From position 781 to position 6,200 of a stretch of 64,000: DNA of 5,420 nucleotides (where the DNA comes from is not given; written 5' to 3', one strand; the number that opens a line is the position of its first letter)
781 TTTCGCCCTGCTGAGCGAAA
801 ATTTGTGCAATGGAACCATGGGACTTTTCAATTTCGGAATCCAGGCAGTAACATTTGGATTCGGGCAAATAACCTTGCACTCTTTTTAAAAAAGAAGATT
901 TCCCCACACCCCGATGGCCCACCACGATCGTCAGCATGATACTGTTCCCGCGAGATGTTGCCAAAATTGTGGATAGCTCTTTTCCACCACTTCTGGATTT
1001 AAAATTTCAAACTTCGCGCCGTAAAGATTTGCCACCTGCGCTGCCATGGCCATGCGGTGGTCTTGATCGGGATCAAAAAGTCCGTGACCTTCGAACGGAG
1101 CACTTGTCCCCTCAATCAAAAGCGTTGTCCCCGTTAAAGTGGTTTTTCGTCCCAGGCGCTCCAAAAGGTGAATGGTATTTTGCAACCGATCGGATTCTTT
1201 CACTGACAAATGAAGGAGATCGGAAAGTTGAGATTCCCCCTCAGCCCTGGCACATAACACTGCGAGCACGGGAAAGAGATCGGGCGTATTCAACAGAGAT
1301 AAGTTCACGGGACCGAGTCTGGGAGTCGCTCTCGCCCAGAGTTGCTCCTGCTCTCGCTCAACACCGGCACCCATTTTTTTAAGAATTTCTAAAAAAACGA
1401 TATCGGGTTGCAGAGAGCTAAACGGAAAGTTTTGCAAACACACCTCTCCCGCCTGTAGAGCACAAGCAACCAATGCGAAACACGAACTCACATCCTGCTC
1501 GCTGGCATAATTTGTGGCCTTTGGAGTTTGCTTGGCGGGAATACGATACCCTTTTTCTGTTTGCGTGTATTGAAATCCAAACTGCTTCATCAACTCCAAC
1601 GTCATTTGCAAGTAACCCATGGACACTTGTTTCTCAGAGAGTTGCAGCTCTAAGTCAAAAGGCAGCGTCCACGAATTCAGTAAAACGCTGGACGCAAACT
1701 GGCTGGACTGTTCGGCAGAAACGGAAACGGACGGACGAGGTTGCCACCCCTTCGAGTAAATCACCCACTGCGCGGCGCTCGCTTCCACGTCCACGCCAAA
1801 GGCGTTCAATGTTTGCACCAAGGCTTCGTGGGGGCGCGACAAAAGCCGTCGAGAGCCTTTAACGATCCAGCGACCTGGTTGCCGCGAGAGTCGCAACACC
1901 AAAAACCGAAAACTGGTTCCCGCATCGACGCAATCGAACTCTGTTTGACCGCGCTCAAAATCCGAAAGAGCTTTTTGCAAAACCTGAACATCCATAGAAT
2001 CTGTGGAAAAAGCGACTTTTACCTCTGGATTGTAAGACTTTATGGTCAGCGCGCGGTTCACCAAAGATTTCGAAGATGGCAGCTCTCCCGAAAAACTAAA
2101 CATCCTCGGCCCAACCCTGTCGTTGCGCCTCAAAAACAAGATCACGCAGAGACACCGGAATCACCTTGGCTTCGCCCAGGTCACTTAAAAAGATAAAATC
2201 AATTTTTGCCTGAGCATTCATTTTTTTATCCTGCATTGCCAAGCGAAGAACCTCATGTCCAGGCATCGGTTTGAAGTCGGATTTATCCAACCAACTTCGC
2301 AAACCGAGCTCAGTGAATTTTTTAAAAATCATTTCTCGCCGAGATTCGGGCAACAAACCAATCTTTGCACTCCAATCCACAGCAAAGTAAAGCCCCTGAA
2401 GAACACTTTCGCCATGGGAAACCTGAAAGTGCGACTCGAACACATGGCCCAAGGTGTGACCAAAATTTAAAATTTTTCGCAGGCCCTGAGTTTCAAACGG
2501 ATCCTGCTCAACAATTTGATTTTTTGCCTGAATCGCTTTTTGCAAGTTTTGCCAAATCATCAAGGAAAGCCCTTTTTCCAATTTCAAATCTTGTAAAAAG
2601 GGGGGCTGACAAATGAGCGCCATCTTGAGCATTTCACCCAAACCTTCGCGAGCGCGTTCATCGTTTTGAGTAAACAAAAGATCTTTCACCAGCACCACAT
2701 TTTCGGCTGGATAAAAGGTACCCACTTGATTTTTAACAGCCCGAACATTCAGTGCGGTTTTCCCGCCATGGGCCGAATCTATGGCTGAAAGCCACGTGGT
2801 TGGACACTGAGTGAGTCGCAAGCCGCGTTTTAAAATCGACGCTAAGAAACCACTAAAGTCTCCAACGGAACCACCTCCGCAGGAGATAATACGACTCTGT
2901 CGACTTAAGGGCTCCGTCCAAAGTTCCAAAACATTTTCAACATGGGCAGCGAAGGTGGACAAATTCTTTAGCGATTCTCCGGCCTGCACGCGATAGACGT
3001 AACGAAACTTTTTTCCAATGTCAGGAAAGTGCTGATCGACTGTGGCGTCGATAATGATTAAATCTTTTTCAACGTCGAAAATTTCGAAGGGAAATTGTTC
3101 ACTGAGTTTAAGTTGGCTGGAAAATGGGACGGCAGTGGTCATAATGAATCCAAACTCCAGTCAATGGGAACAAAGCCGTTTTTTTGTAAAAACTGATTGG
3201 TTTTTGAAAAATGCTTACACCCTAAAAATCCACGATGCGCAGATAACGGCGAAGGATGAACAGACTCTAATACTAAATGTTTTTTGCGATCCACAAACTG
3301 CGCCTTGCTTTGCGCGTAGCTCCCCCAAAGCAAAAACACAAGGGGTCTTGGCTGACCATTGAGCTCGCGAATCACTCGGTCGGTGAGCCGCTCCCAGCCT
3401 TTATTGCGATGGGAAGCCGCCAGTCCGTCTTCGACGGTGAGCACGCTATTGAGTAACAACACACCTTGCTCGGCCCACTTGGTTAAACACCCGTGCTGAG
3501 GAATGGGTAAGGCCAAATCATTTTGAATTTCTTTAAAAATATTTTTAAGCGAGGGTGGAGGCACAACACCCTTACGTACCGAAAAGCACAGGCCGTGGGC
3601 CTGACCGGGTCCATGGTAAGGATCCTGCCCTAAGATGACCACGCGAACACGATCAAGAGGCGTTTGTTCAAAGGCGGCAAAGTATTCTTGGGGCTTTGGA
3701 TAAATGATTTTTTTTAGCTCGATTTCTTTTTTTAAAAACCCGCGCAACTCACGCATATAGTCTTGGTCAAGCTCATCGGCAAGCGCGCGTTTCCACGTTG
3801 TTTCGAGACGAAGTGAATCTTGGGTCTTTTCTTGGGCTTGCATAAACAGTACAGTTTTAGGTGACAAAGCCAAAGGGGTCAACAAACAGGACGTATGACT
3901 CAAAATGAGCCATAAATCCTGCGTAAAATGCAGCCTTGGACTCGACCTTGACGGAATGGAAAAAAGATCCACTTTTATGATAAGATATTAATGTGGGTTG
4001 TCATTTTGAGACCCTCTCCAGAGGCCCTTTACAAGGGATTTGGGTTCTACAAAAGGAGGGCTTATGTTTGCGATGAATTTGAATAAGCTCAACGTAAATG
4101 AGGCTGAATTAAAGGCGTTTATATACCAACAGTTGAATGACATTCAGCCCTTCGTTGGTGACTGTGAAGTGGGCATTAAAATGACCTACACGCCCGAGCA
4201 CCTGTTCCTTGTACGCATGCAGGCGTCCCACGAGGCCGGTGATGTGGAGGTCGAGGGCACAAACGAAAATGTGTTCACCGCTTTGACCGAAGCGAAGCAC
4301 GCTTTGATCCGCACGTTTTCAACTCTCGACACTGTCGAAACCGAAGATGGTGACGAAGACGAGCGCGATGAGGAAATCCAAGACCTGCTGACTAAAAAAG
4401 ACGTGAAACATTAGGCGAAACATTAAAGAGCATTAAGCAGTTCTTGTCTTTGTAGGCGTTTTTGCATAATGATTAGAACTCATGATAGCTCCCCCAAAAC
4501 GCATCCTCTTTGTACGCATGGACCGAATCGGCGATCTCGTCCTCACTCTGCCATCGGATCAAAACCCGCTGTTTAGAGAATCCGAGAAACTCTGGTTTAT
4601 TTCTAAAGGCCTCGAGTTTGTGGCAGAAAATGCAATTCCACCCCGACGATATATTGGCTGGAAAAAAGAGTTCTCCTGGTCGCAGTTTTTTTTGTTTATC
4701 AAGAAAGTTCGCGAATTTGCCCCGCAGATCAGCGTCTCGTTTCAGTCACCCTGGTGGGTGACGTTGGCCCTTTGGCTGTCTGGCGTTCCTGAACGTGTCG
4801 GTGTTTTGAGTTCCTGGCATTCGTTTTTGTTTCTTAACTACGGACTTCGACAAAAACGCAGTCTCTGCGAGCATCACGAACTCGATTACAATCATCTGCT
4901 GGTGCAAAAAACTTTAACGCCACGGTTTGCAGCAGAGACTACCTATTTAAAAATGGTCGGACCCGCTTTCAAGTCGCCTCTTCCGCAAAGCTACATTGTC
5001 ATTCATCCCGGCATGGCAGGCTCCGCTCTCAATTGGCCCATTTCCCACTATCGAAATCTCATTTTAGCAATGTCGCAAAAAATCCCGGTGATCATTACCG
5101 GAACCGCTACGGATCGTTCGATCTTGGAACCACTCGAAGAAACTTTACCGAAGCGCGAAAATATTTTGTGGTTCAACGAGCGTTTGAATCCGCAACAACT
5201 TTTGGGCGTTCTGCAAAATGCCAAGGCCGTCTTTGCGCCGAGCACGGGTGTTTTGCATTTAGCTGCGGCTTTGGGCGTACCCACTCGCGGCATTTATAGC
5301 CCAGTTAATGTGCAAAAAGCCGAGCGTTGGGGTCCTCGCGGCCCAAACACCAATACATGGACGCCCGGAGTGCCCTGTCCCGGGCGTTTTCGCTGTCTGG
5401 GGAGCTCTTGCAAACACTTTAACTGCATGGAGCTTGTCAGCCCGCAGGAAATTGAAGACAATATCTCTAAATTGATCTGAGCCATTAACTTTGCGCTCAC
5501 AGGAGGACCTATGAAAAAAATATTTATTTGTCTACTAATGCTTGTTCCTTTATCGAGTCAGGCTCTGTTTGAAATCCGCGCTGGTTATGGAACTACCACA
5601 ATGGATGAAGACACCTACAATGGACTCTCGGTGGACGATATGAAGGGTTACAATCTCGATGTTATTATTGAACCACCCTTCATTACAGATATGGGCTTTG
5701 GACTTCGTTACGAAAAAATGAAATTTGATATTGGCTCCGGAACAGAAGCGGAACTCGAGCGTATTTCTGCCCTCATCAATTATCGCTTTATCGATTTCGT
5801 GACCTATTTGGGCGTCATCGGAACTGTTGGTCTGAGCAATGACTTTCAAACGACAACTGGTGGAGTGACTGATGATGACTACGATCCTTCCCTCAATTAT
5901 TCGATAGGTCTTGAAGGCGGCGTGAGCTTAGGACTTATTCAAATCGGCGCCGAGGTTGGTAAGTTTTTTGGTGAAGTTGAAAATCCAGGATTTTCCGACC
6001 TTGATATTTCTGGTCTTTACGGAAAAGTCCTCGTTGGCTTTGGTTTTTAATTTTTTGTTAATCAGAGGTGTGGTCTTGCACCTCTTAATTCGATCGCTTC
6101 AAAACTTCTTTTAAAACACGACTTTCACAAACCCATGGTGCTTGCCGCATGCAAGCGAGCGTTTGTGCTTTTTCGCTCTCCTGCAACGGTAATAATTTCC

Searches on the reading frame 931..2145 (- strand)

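Call 48: search_protein_families(library=pfam, proteins=[window:931-2145:-], max_evalue=0.0001)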
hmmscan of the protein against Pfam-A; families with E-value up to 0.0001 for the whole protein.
window:931-2145:- (404 aa): 1 family
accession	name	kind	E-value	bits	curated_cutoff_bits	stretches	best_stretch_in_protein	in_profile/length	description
PF00275.25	EPSP_synthase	-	1.9e-50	172.2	22.8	1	59-398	74-417/417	EPSP synthase (3-phosphoshikimate 1-carboxyvinyltransferase)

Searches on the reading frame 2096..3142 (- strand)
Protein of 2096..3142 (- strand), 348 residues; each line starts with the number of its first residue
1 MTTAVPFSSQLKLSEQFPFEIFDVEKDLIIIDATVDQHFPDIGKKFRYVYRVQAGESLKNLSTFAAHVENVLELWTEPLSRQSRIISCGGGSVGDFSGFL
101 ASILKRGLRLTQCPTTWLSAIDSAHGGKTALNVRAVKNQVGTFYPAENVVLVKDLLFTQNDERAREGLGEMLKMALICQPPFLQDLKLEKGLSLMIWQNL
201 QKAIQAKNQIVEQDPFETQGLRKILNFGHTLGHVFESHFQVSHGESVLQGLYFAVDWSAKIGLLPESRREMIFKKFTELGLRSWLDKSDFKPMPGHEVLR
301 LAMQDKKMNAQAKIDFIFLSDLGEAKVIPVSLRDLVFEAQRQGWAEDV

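Call 48: search_protein_families(library=pfam, proteins=[window:2096-3142:-], max_evalue=0.0001)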
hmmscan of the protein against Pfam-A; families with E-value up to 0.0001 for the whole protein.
window:2096-3142:- (348 aa): 2 families
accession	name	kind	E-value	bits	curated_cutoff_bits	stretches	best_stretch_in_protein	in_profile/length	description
PF01761.26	DHQ_synthase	-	8.4e-29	100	24.2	1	51-164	3-113/115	3-dehydroquinate synthase N-terminal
PF24621.2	DHQS_C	-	4.7e-27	95.1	27.6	1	167-307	1-143/144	3-dehydroquinate synthase C-terminal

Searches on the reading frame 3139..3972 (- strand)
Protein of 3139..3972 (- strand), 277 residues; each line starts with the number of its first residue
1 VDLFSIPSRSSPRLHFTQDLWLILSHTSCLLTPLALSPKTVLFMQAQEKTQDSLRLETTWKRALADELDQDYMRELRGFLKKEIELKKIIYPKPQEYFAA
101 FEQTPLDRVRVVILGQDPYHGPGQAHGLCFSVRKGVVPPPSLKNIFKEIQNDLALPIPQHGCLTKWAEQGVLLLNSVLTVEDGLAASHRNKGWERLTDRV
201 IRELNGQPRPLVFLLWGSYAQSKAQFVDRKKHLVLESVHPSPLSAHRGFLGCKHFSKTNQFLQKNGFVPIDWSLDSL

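Call 48: search_protein_families(library=pfam, proteins=[window:3139-3972:-], max_evalue=0.0001)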
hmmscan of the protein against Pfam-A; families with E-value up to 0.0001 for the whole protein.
window:3139-3972:- (277 aa): 1 family
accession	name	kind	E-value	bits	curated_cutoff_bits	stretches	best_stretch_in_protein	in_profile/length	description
PF03167.25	UDG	-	1.1e-18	68.1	24.3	1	104-263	4-141/141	Uracil DNA glycosylase superfamily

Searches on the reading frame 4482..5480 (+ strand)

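Call 48: search_protein_families(library=pfam, proteins=[window:4482-5480:+], max_evalue=0.0001)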
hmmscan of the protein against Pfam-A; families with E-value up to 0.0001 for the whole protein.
window:4482-5480:+ (332 aa): 1 family
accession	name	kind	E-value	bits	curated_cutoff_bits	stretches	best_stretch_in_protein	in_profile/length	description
PF01075.23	Glyco_transf_9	-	5.6e-14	52.5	22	1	160-286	102-223/247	Glycosyltransferase family 9 (heptosyltransferase)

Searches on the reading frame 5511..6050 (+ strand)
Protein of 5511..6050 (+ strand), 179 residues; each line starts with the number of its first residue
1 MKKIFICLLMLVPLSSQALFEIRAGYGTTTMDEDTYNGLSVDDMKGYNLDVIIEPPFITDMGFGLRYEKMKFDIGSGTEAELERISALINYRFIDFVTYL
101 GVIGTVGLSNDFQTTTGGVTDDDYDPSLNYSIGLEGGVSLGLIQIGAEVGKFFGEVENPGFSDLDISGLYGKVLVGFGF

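Call 48: search_protein_families(library=pfam, proteins=[window:5511-6050:+], max_evalue=0.0001)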
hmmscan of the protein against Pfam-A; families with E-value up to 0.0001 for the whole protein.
window:5511-6050:+ (179 aa): 1 family
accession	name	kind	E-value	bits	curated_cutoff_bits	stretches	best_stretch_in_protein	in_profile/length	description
PF13505.12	OMP_b-brl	-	1.9e-05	25.3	28.7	1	15-135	12-137/175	Outer membrane protein beta-barrel domain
